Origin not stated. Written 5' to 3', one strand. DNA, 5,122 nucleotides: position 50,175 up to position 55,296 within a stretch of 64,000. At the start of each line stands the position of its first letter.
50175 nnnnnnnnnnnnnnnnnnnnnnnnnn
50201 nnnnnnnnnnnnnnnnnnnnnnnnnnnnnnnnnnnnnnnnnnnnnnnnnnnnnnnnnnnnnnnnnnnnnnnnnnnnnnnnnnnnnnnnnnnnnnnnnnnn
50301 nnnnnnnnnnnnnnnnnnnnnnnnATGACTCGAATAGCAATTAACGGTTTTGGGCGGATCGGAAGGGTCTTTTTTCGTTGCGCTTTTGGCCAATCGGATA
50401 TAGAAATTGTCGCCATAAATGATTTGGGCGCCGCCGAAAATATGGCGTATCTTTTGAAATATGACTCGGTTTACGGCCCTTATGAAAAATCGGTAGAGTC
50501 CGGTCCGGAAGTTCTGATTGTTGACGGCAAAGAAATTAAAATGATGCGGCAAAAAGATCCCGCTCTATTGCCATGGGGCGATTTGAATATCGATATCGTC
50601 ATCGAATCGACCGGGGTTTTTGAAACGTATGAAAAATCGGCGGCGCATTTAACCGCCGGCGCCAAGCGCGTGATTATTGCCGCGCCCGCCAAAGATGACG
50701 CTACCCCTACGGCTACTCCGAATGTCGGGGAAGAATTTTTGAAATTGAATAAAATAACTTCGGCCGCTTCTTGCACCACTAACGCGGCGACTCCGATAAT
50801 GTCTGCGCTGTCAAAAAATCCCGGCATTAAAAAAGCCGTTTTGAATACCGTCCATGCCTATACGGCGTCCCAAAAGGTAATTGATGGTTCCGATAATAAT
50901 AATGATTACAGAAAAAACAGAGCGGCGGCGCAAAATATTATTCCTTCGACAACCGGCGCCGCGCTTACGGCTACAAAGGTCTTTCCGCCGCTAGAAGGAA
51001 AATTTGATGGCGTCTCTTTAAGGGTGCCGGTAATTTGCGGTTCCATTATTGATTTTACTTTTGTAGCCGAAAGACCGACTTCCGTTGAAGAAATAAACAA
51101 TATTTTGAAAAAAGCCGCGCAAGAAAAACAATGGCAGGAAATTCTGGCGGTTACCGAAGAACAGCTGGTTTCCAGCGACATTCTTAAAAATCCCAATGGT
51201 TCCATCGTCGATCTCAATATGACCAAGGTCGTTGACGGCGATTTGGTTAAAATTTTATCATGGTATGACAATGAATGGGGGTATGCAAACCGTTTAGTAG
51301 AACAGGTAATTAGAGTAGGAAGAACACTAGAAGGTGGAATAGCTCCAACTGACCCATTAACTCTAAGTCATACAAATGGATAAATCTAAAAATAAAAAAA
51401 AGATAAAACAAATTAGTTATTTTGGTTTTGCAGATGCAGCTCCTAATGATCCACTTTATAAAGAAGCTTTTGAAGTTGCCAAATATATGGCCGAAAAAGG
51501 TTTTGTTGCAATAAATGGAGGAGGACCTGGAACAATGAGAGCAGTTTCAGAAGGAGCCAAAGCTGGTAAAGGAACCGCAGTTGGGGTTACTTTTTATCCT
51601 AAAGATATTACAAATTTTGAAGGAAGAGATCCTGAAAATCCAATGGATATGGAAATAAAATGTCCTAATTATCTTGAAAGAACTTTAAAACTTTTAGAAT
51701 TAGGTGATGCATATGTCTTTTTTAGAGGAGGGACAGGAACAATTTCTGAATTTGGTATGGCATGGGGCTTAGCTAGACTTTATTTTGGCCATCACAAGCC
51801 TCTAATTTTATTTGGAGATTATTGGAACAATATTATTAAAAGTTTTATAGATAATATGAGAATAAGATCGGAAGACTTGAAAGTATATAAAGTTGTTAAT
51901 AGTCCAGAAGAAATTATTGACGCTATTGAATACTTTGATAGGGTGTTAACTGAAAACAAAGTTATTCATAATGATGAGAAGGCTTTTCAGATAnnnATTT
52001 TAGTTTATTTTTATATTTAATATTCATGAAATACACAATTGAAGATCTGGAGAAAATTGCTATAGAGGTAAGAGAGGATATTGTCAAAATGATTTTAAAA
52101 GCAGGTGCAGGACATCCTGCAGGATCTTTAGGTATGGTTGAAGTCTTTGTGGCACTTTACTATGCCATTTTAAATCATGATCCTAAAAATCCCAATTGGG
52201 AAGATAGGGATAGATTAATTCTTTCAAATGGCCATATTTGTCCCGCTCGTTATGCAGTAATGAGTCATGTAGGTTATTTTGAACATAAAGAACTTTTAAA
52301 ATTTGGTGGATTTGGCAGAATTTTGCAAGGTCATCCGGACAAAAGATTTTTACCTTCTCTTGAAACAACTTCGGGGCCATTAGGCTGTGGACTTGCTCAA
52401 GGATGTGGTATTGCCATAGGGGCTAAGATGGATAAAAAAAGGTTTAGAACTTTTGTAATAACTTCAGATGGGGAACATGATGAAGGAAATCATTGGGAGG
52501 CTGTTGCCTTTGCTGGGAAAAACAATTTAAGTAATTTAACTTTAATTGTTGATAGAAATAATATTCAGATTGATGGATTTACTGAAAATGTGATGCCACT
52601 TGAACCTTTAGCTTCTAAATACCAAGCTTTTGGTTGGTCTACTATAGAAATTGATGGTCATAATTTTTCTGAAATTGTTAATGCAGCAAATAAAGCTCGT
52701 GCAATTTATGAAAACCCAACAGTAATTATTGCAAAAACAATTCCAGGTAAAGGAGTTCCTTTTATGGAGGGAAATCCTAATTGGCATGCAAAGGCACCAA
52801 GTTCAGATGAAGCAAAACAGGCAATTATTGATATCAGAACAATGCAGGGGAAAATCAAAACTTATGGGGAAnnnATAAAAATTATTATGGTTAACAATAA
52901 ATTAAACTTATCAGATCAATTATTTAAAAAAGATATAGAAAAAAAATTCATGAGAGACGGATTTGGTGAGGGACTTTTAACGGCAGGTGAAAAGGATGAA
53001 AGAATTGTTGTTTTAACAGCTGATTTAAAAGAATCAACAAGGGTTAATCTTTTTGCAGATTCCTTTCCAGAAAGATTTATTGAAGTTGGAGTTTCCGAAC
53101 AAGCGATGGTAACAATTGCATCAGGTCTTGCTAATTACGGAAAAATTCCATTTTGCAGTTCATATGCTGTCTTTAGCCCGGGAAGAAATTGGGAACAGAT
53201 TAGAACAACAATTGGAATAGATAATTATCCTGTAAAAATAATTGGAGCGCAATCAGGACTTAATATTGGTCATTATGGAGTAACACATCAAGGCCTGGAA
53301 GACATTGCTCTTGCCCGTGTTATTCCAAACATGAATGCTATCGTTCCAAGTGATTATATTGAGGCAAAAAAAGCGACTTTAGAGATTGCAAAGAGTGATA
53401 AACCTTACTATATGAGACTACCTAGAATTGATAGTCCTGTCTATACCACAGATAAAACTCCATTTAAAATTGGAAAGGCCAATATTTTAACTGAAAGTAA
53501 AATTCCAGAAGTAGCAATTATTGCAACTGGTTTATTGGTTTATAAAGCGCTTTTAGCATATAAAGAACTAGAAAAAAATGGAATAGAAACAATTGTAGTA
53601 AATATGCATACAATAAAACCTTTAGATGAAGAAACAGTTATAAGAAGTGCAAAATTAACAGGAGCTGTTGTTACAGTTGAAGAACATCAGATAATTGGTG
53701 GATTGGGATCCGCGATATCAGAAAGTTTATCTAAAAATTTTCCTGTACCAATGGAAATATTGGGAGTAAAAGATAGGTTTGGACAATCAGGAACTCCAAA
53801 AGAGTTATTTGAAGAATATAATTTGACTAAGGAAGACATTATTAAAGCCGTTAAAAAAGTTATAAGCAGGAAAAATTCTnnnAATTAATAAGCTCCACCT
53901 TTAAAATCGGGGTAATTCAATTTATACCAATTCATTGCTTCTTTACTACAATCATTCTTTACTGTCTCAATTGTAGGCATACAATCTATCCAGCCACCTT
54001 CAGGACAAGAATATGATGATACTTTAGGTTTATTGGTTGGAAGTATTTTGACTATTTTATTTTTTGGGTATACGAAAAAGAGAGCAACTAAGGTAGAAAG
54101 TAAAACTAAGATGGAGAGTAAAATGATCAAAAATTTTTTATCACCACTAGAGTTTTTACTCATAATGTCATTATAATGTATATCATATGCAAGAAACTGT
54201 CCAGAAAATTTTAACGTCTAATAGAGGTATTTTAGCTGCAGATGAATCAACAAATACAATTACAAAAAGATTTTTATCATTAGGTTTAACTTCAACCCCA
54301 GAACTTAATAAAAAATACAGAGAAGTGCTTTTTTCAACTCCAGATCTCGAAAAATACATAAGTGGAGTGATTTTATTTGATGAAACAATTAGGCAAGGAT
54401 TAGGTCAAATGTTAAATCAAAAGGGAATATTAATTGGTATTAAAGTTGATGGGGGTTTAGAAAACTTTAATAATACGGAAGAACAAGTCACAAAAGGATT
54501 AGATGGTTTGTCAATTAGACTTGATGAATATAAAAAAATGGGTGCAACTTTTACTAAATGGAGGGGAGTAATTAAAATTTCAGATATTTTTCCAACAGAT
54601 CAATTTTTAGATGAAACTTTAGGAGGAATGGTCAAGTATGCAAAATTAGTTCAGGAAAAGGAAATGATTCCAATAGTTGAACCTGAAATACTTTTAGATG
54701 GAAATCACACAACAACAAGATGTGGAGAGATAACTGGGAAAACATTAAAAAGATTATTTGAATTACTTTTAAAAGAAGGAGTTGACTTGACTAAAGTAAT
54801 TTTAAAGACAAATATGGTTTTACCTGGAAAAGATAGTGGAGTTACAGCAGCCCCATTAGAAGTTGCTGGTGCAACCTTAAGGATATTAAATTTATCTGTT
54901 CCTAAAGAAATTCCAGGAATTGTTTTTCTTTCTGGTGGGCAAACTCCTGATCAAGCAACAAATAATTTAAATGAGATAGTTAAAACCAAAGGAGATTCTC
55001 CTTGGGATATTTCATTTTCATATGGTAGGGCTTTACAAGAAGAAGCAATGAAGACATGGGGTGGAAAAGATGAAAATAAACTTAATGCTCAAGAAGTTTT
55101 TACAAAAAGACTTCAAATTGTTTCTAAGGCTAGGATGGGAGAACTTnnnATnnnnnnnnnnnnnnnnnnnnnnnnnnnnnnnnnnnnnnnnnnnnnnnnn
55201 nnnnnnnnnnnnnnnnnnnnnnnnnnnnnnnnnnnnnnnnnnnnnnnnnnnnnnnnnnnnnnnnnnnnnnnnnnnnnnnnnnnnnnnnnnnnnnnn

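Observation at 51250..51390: Abrupt codon-usage/composition switch inside the conserved 3' end of gap: possible chimeric join or recombination breakpoint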

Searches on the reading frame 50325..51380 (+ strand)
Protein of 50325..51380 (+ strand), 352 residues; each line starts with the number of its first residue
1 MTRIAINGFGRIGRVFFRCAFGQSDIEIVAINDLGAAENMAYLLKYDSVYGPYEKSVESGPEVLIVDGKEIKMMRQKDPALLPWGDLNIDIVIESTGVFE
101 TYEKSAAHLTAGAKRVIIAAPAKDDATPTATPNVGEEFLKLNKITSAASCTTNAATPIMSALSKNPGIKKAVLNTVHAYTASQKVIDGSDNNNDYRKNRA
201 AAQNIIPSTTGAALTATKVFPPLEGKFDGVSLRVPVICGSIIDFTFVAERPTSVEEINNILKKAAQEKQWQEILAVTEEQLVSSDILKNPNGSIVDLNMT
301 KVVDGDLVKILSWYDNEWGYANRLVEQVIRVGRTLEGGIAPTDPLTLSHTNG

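Call 7: find_encoding_contigs(protein=window:50325-51380:+, flank=10000, max_places=10)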
Protein window:50325-51380:+ (352 aa): no gene with exactly this product is on record in the collection.

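Call 50: search_protein_families(library=pfam, proteins=[window:50325-51380:+])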
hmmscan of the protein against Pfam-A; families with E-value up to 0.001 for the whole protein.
window:50325-51380:+ (352 aa): 2 families
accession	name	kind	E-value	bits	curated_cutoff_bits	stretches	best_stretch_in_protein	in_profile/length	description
PF02800.25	Gp_dh_C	-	5.6e-51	172.7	24.4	1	156-314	2-158/158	Glyceraldehyde 3-phosphate dehydrogenase, C-terminal domain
PF00044.30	Gp_dh_N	-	1.3e-37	128.6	31.7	1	3-101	2-100/101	Glyceraldehyde 3-phosphate dehydrogenase, NAD binding domain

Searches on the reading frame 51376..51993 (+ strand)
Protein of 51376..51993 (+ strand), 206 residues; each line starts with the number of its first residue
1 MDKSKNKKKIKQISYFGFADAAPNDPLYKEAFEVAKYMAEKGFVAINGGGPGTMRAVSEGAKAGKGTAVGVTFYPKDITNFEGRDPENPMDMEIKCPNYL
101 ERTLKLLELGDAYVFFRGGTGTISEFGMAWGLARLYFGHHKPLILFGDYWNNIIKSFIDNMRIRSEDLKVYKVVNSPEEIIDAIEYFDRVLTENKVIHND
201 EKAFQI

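Call 8: find_encoding_contigs(protein=window:51376-51993:+, flank=10000, max_places=10)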
Protein window:51376-51993:+ (206 aa): no gene with exactly this product is on record in the collection.

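Call 21: search_protein_families(library=pfam, proteins=[window:51376-51993:+])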
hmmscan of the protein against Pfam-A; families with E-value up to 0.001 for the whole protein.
window:51376-51993:+ (206 aa): 2 families
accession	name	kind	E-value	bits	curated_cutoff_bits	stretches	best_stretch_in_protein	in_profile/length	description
PF18306.6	LDcluster4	-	2.1e-15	57.1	26.3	1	13-134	4-118/151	SLOG cluster4 family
PF03641.19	Lysine_decarbox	-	5.4e-15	56.2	27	1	54-183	1-130/131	Possible lysine decarboxylase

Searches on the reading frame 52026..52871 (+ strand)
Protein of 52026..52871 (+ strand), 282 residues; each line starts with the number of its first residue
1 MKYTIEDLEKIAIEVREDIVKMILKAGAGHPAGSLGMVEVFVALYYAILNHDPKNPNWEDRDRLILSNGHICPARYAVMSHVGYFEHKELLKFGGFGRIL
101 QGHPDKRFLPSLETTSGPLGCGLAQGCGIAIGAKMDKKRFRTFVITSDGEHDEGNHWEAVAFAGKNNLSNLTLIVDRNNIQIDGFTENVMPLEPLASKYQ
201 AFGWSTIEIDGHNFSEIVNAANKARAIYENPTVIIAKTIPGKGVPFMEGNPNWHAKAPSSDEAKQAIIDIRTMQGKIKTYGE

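Call 12: find_encoding_contigs(protein=window:52026-52871:+, flank=10000, max_places=10)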
Protein window:52026-52871:+ (282 aa): no gene with exactly this product is on record in the collection.

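Call 21: search_protein_families(library=pfam, proteins=[window:52026-52871:+])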
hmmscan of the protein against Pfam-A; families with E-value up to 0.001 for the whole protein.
window:52026-52871:+ (282 aa): 3 families
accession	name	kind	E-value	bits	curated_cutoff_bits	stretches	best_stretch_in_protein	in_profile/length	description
PF00456.26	Transketolase_N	-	2.8e-53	181.5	22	1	15-265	9-270/334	Transketolase, thiamine diphosphate binding domain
PF13292.11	DXP_synthase_N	-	1.9e-11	44.2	21.2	1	4-183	14-176/274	1-deoxy-D-xylulose-5-phosphate synthase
PF00676.26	E1_dh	-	7.1e-07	28.9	22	1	114-226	98-209/300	Dehydrogenase E1 component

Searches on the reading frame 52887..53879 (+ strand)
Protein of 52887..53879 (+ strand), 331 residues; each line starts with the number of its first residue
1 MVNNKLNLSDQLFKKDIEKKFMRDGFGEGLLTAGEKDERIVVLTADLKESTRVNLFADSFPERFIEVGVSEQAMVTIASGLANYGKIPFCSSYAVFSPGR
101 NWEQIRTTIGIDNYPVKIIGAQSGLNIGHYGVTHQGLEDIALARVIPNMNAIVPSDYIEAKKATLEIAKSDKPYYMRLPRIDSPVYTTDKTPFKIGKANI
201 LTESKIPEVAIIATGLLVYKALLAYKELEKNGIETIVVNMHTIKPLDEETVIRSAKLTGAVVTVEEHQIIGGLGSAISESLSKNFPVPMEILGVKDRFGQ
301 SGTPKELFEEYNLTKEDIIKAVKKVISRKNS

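Call 21: search_protein_families(library=pfam, proteins=[window:52887-53879:+])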
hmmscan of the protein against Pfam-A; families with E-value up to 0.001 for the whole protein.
window:52887-53879:+ (331 aa): 3 families
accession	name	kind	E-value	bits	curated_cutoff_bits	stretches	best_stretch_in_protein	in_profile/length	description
PF02779.29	Transket_pyr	-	4.1e-36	124.7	27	1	22-182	5-171/174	Transketolase, pyrimidine binding domain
PF02780.25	Transketolase_C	-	1.5e-30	106.1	25.9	1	196-318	1-124/124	Transketolase, C-terminal domain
PF22613.1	Transketolase_C_1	-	9.1e-08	32.7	27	1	202-314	6-113/113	Transketolase-like TK C-terminal domain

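Call 28: find_encoding_contigs(protein=window:52887-53879:+, flank=10000, max_places=10)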
Protein window:52887-53879:+ (331 aa): no gene with exactly this product is on record in the collection.

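Call 30: find_related_loci(query=window:52887-53879:+, collection=genome_contigs, flank=10000)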
Query window:52887-53879:+ (331 aa) in genome_contigs; peptide patterns used: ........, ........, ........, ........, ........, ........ (x = any residue, [..] = any of these).
215 stretches matched a pattern; 60 encode a relative of the query (tblastn E <= 1e-3); 60 distinct loci.
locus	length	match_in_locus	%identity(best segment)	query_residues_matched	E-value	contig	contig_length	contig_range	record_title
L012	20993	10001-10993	86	1-331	0e+0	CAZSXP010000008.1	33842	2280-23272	MAG TPA_asm: uncultured Gammaproteobacteria bacterium isolate SRP062349_co2_93 genome assembly, contig: NODE_734_length_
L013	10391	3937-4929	85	1-331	0e+0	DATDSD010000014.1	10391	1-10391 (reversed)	MAG TPA_asm: Patescibacteria group bacterium isolate SMAG_U7994 k141_11355, whole genome shotgun sequence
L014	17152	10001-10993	84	1-331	0e+0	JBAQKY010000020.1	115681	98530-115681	MAG: Microgenomates group bacterium isolate MFD12071_ilm_asm_bin3 k127_11232, whole genome shotgun sequence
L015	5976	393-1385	84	1-331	0e+0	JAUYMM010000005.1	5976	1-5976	MAG: Candidatus Woesebacteria bacterium isolate C24_metabat.bin.86_sub C24_k141_854562, whole genome shotgun sequence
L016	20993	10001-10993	83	1-331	0e+0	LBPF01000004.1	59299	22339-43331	MAG: Candidatus Woesebacteria bacterium GW2011_GWB1_33_38 UR44_C0004, whole genome shotgun sequence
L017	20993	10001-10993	83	1-331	0e+0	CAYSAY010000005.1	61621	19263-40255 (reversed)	MAG TPA_asm: uncultured Gammaproteobacteria bacterium isolate ERP113451_co1_283 genome assembly, contig: NODE_336_length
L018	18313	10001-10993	83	1-331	0e+0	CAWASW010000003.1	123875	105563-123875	MAG: Candidatus Woesebacteria bacterium isolate MFD02832.bin.1.153 genome assembly, contig: contig_14425, whole genome s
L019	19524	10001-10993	82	1-331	0e+0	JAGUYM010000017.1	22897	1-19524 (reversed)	MAG: Candidatus Woesebacteria bacterium isolate DeMMO6_63 c_000000104667, whole genome shotgun sequence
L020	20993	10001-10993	82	1-331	0e+0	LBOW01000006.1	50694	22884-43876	MAG: Candidatus Woesebacteria bacterium GW2011_GWB1_33_22 UR35_C0006, whole genome shotgun sequence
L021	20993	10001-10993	80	1-331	0e+0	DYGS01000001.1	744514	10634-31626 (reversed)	MAG TPA_asm: Candidatus Microgenomatus sp. isolate BE2012_5_35_30 Afr_mines_BE2012_3_length_744514_cov_13_281153, whole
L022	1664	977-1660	83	1-228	9e-140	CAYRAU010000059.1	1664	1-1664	MAG TPA_asm: Candidatus Woesearchaeota archaeon isolate SRP050083_co3_231 genome assembly, contig: NODE_146024_length_16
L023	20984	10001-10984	56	1-329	1e-124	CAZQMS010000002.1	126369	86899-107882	MAG TPA_asm: uncultured Candidatus Saccharibacteria bacterium isolate SRP329715_co2_386 genome assembly, contig: NODE_26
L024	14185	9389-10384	56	1-330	5e-118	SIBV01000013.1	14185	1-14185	MAG: Candidatus Zambryskibacteria bacterium isolate Baikal-deep-G185 BACOMB-C20628, whole genome shotgun sequence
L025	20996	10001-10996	55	1-329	1e-116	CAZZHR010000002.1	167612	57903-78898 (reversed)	MAG TPA_asm: uncultured Candidatus Saccharibacteria bacterium isolate SRP329715_co2_192 genome assembly, contig: NODE_16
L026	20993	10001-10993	52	1-331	7e-110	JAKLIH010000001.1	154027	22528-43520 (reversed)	MAG: Patescibacteria group bacterium isolate RA.bin82 RA.bin82_1, whole genome shotgun sequence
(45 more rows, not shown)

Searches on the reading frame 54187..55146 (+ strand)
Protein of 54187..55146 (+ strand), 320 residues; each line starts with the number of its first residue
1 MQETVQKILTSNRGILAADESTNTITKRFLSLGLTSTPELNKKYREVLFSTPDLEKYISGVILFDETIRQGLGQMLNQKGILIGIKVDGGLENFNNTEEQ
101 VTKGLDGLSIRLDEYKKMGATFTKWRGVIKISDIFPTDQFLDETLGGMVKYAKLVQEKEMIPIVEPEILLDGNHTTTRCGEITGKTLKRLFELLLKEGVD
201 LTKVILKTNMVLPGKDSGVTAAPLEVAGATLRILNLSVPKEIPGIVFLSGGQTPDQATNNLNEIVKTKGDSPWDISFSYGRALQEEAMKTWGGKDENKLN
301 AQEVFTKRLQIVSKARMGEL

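Call 13: find_encoding_contigs(protein=window:54187-55146:+, flank=10000, max_places=10)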
Protein window:54187-55146:+ (320 aa): no gene with exactly this product is on record in the collection.

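Call 21: search_protein_families(library=pfam, proteins=[window:54187-55146:+])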
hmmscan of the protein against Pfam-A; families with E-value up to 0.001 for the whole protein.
window:54187-55146:+ (320 aa): 1 family
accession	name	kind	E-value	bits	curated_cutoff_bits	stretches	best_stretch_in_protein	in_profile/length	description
PF00274.25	Glycolytic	-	1.2e-102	343.7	22.2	1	2-319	3-328/349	Fructose-bisphosphate aldolase class-I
